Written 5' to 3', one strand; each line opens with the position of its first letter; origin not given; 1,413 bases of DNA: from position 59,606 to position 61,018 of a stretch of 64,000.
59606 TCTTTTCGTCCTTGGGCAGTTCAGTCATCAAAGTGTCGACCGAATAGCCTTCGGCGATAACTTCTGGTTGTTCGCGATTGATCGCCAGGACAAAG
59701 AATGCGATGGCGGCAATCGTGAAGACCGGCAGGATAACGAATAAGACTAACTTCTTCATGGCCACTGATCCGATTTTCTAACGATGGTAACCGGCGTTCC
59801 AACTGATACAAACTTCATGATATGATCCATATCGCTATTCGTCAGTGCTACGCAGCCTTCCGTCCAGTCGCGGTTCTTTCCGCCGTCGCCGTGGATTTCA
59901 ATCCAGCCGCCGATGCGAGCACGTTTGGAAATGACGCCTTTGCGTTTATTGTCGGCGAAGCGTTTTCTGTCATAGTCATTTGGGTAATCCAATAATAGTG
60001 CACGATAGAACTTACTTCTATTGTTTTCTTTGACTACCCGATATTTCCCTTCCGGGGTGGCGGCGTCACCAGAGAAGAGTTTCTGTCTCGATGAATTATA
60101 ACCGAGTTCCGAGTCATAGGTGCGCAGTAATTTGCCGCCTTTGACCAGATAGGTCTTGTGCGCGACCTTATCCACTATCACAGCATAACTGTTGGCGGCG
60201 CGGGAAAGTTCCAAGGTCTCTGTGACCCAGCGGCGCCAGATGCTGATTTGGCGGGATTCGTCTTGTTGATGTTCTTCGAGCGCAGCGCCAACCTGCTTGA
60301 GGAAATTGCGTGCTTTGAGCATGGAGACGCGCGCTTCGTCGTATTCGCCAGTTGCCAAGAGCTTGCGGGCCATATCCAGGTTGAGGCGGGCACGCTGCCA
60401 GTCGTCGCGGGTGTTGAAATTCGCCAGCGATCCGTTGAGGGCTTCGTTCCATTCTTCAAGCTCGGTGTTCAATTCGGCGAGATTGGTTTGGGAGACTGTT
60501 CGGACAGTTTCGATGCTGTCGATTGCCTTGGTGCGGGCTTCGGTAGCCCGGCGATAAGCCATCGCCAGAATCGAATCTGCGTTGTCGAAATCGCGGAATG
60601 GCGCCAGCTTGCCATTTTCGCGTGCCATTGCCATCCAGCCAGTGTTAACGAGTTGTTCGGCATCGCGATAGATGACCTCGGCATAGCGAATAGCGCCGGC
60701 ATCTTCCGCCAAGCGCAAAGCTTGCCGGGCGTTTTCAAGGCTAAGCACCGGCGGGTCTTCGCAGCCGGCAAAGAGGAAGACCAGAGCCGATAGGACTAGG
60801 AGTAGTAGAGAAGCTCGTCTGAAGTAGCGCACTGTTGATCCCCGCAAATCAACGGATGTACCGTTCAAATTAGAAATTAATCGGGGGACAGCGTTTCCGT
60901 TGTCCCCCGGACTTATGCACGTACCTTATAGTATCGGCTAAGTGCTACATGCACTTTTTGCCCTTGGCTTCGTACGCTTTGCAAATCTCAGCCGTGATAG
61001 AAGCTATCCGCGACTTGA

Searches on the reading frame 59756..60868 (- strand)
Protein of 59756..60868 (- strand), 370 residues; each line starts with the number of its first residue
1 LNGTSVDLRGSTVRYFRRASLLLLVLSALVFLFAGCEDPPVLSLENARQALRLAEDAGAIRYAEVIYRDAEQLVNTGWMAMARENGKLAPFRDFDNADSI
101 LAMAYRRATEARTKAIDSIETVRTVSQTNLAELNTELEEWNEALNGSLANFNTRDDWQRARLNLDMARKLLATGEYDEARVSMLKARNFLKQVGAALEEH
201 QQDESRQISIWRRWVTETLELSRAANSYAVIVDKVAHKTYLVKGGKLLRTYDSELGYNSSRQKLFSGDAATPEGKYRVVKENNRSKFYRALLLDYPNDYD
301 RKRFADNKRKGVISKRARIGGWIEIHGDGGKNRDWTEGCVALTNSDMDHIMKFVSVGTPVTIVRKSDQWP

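Call 82: search_protein_families(library=pfam, proteins=[window:59756-60868:-], max_evalue=0.0001)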
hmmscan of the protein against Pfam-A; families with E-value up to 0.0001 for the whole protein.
window:59756-60868:- (370 aa): 2 families
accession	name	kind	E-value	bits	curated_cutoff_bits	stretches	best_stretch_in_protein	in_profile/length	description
PF03734.19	YkuD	-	3.7e-17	63.7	23.4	1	228-362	2-146/146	L,D-transpeptidase catalytic domain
PF14346.11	DUF4398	-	5.5e-05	24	27.9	0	44-115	3-66/78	Domain of unknown function (DUF4398)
